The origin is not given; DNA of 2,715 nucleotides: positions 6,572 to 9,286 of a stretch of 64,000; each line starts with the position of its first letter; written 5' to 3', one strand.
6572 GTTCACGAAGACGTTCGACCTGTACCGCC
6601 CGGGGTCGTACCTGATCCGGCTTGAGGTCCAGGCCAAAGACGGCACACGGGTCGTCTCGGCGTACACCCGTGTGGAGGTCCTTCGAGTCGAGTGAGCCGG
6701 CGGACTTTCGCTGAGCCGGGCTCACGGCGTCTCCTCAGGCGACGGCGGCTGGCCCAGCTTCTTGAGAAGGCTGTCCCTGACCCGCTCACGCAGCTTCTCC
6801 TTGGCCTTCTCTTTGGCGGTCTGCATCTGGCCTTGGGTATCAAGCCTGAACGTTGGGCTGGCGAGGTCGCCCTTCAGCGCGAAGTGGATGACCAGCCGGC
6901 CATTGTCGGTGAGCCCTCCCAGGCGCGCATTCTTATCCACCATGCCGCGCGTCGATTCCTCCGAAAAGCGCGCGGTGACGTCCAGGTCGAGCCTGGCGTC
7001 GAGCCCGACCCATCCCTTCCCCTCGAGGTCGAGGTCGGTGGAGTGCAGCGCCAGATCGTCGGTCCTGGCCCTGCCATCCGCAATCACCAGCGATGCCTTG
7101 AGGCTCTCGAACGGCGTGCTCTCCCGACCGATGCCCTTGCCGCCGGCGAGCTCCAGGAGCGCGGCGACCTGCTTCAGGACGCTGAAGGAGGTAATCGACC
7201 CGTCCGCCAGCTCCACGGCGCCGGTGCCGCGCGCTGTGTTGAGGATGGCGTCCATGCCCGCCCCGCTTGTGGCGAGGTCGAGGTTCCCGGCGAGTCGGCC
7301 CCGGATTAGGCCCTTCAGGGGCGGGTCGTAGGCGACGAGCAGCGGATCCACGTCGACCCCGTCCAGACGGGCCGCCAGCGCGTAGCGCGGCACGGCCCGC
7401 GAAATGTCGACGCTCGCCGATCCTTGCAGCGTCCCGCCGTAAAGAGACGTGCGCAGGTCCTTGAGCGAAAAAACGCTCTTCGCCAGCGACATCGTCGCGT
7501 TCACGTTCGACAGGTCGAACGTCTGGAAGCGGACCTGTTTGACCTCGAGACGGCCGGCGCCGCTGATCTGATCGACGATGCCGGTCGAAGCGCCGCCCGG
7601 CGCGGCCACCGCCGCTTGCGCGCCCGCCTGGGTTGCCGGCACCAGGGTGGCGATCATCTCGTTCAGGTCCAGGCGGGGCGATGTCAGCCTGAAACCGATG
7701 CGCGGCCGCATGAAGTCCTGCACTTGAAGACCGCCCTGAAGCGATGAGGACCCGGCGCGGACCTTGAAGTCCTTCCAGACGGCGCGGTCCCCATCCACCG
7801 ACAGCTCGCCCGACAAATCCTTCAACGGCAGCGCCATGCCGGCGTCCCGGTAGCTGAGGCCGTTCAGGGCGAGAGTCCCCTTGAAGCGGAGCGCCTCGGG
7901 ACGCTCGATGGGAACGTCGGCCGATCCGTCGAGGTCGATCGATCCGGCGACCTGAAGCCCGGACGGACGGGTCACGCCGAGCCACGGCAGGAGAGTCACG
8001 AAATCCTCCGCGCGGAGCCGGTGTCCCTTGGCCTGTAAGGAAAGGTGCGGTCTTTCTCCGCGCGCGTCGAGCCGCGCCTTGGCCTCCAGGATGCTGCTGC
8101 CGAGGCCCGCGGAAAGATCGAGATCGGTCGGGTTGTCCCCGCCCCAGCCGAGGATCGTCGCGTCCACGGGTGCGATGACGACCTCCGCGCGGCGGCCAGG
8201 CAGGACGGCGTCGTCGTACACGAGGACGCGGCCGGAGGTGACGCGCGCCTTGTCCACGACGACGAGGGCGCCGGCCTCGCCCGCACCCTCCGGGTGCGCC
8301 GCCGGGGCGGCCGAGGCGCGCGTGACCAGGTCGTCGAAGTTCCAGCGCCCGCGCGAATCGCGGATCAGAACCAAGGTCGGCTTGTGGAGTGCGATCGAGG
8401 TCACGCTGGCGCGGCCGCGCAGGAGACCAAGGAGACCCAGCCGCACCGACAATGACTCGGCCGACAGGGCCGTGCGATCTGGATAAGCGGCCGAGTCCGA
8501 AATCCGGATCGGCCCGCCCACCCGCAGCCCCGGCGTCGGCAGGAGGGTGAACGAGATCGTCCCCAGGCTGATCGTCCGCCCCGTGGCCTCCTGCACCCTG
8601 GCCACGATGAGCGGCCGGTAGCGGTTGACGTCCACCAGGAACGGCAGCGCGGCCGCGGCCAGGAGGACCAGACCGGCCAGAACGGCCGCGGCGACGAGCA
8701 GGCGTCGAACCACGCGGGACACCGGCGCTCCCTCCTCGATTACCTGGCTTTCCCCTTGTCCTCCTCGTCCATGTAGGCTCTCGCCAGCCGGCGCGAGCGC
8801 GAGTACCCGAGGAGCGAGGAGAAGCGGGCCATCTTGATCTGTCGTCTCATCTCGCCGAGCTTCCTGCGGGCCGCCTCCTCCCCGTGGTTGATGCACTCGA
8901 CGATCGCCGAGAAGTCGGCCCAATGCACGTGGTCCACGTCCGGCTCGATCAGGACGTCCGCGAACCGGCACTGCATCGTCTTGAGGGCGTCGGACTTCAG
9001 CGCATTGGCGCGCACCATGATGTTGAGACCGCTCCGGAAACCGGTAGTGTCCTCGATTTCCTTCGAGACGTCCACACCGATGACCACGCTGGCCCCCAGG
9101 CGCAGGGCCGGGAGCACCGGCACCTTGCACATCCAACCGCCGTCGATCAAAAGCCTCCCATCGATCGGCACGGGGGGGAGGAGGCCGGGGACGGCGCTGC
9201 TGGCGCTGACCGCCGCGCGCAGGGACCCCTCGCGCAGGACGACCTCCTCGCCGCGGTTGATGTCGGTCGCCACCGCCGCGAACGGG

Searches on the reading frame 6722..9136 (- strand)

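Call 79: search_protein_families(library=pfam, proteins=[window:6722-9136:-], max_evalue=0.000001)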
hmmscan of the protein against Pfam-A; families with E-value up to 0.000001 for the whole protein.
window:6722-9136:- (804 aa): 3 families
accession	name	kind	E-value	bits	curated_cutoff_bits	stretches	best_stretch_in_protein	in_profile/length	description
PF05170.20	AsmA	-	4.1e-39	135.3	29.8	2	146-280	5-140/607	AsmA family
PF13116.12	YhdP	-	7.7e-20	70.9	46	1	529-722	967-1168/1224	YhdP protein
PF05359.17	DUF748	-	5.1e-19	68.3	50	1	140-570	12-393/1037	Domain of Unknown Function (DUF748)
